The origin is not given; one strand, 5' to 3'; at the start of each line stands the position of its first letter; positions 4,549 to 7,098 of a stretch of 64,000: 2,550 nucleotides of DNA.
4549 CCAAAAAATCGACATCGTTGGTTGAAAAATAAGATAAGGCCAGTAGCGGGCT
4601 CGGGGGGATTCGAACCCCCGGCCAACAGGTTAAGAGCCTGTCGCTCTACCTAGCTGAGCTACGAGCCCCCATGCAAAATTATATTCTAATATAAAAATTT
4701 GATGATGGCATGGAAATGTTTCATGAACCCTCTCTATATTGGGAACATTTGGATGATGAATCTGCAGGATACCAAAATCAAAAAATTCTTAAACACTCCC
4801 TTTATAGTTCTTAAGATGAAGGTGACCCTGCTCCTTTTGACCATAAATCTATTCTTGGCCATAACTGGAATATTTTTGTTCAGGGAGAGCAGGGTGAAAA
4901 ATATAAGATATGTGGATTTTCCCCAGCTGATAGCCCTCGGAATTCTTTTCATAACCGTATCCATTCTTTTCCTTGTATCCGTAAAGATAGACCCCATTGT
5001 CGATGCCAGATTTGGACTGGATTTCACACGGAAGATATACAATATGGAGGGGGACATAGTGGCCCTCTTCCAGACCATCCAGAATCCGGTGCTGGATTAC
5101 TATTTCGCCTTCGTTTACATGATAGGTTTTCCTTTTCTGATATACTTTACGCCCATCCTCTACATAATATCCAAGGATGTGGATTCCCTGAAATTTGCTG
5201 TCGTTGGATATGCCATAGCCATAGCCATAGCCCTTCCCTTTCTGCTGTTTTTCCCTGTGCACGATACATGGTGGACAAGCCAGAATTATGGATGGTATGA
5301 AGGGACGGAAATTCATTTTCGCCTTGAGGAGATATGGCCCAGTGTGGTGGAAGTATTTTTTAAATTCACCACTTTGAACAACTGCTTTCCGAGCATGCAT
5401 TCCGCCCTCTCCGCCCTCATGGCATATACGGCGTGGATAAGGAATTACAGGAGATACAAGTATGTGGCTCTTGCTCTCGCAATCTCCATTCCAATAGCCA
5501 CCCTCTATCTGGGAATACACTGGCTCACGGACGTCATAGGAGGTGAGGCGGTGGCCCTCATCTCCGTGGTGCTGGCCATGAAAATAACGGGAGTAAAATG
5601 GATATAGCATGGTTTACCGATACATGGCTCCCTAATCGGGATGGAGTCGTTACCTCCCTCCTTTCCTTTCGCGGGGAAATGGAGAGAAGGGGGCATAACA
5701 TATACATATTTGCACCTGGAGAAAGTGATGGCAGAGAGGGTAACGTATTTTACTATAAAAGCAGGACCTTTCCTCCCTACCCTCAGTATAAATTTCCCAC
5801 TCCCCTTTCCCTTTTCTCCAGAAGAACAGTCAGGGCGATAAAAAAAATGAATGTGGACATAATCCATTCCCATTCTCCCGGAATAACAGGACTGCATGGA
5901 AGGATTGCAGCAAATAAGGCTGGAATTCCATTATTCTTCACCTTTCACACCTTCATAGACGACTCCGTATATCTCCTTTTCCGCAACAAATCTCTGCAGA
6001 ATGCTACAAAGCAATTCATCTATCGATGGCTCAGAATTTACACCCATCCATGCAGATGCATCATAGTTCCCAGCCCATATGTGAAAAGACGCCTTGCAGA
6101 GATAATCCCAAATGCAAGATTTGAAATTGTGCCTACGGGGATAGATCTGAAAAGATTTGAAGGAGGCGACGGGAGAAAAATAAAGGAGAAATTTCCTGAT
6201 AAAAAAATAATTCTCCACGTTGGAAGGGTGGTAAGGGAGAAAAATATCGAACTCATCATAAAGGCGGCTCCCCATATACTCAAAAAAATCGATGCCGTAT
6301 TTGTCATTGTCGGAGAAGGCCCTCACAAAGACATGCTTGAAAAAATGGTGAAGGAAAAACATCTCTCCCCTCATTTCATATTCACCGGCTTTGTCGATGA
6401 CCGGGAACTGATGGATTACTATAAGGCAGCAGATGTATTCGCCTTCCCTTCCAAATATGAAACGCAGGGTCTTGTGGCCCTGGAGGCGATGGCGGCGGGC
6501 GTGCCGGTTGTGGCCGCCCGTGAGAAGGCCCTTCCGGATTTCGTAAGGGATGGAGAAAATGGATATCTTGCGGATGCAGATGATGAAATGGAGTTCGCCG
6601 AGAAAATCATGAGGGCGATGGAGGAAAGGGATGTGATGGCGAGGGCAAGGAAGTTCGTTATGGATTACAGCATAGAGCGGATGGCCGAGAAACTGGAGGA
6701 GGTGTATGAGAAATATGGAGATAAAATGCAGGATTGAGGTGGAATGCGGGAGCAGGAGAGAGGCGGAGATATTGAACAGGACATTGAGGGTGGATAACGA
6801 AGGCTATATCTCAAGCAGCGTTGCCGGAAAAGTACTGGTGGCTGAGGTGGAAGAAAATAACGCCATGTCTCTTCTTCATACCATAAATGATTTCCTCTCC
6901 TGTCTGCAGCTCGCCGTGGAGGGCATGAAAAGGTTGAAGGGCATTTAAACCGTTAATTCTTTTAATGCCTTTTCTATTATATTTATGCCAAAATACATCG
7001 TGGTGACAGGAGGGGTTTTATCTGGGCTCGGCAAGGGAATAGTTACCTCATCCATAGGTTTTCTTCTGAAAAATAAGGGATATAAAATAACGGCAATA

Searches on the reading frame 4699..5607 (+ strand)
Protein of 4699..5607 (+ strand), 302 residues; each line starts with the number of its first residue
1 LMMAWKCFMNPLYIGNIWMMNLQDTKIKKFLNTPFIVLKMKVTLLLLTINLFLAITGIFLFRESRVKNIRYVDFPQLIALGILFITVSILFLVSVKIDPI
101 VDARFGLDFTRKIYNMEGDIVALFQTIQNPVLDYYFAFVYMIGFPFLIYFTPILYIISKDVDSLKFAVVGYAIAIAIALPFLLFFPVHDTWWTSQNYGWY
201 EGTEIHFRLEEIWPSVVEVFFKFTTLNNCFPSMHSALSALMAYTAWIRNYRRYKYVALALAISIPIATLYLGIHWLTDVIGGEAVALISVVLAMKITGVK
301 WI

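Call 3: search_protein_families(library=pfam, proteins=[window:4699-5607:+], max_evalue=0.01)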
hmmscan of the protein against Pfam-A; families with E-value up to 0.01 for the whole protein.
window:4699-5607:+ (302 aa): 2 families
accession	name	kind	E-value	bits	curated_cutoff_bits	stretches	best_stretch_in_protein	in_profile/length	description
PF14378.12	PAP2_3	-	2.2e-14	54.1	27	1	126-292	22-190/190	PAP2 superfamily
PF01569.27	PAP2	-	3.6e-12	46.6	27.2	1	215-297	47-125/130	PAP2 superfamily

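Call 4: search_protein_families(library=ncbifam, proteins=[window:4699-5607:+], max_evalue=0.01)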
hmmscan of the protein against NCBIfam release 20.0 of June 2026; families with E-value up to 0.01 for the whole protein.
window:4699-5607:+ (302 aa): 2 families
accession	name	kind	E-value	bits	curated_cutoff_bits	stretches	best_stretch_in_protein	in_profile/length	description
NF008813.0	PRK11837.1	equivalog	1.7e-07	31.3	229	1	225-294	100-169/202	undecaprenyl-diphosphate phosphatase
NF007975.0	PRK10699.1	equivalog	6.3e-05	22.5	261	1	227-295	156-228/254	phosphatidylglycerophosphatase B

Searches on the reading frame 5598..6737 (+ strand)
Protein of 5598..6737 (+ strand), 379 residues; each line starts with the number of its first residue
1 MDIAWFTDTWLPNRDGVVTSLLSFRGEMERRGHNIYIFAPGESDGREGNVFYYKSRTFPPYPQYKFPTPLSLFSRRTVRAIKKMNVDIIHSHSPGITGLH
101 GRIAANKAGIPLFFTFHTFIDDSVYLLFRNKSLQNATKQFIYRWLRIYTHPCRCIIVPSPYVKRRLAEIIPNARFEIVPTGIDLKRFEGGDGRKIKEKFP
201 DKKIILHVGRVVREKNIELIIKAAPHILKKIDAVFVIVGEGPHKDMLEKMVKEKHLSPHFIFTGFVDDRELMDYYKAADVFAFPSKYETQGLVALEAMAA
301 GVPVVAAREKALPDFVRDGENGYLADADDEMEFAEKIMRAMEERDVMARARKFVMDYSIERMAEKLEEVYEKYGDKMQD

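Call 3: search_protein_families(library=pfam, proteins=[window:5598-6737:+], max_evalue=0.01)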
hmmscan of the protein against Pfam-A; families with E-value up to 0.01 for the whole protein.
window:5598-6737:+ (379 aa): 7 families
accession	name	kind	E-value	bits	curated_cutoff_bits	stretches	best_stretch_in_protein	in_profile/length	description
PF00534.26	Glycos_transf_1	-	4.2e-47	160.3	26.4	1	193-351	6-166/172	Glycosyl transferases group 1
PF13692.12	Glyco_trans_1_4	-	1.5e-40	139.2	27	1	203-342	2-141/142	Glycosyl transferases group 1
PF13439.12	Glyco_transf_4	-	1.7e-31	109.9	28.5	1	15-186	2-170/170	Glycosyltransferase Family 4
PF13579.12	Glyco_trans_4_4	-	2e-16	61.2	29.7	1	16-181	2-158/158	Glycosyl transferase 4-like domain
PF20706.3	GT4-conflict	-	9.3e-10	38.5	26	1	199-351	192-351/385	Family 4 Glycosyltransferase in conflict systems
PF13524.12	Glyco_trans_1_2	-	5.7e-07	30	25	1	232-367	14-143/144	Glycosyl transferase-like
PF13477.12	Glyco_trans_4_2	-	0.0019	18.8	23.4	1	28-117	20-107/139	Glycosyl transferase 4-like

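Call 4: search_protein_families(library=ncbifam, proteins=[window:5598-6737:+], max_evalue=0.01)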
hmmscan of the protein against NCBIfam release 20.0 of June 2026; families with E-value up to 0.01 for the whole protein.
window:5598-6737:+ (379 aa): 52 families (the best 25 are shown)
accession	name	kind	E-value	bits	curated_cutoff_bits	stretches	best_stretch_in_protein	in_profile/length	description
NF049988.1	MGlcDAGSynMgs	equivalog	1.2e-53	182.9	400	1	1-373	1-387/398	alpha-monoglucosyldiacylglycerol synthase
TIGR03999.1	thiol_BshA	equivalog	9.3e-38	130.1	273.7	1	16-372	15-372/375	N-acetyl-alpha-D-glucosaminyl L-malate synthase BshA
TIGR03449.1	mycothiol_MshA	equivalog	1.4e-32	113.1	462.5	1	65-372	79-402/406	D-inositol-3-phosphate glycosyltransferase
NF053787.1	GlcN_PG_synth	equivalog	1.8e-30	106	480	1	1-371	1-357/361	N-acetylglucosaminyl phosphatidylglycerol synthase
NF053513.1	Gtran_IagA_BgsA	equivalog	4.2e-30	104.9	460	1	83-372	41-330/333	LTA glycolipid anchor biosynthesis glycosyltransferase, IagA/BgsA family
NF047684.1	TeichurnBiosyTuaC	equivalog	1.6e-29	103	550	1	81-372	102-388/391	teichuronic acid biosynthesis protein TuaC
TIGR04063.1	stp3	hypoth_equivalog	1.3e-28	100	442.05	1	61-356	68-377/397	TIGR04063 family PEP-CTERM/XrtA system glycosyltransferase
TIGR03088.1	stp2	hypoth_equivalog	7.6e-27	94.3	409.05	1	79-372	75-372/374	TIGR03088 family PEP-CTERM/XrtA system glycosyltransferase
NF012028.0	PRK15484.1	subfamily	8.7e-27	94.2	618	1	155-373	143-378/380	lipopolysaccharide N-acetylglucosaminyltransferase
NF041876.1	EPS_EpsE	equivalog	1.7e-25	90.1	400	1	162-350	176-368/389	exopolysaccharide biosynthesis GT4 family glycosyltransferase EpsE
TIGR02149.1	glgA_Coryne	subfamily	3.7e-24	85.6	302.4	1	80-371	78-388/391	glycogen synthase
TIGR04047.1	MSMEG_0565_glyc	hypoth_equivalog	5.9e-24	84.8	259.85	1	149-371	137-372/373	MSMEG_0565 family glycosyltransferase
TIGR04157.1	glyco_rSAM_CFB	subfamily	1.6e-23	83.3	400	1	154-370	172-406/406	TIGR04157 family glycosyltransferase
NF038295.1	EPS_HpsP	equivalog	1.9e-20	73.2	550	1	177-371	180-385/388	hormogonium polysaccharide biosynthesis glycosyltransferase HpsP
NF050063.1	ProtGlycPglJ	equivalog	1e-18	67.7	500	1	174-352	169-341/363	N-acetylgalactosamine-N,N'-diacetylbacillosaminyl-diphospho-undecaprenol 4-alpha-N-acetylgalactosaminyltransferase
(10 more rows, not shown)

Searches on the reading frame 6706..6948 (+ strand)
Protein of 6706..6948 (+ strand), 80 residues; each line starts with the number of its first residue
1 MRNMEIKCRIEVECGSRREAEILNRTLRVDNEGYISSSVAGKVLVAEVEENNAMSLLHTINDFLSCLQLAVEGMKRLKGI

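Call 3: search_protein_families(library=pfam, proteins=[window:6706-6948:+], max_evalue=0.01)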
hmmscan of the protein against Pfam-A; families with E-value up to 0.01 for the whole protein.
window:6706-6948:+ (80 aa): 1 family
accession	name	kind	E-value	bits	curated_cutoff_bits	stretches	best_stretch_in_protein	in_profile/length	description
PF09341.15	Pcc1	-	6.3e-07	30.2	20.9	1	7-74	1-74/75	Transcription factor Pcc1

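Call 4: search_protein_families(library=ncbifam, proteins=[window:6706-6948:+], max_evalue=0.01)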
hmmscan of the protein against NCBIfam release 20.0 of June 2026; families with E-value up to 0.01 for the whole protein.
window:6706-6948:+ (80 aa): 1 family
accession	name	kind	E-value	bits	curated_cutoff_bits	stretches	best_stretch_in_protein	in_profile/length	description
NF011470.1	PRK14887.1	equivalog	1.1e-07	32.4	27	1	8-72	2-73/76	KEOPS complex subunit Pcc1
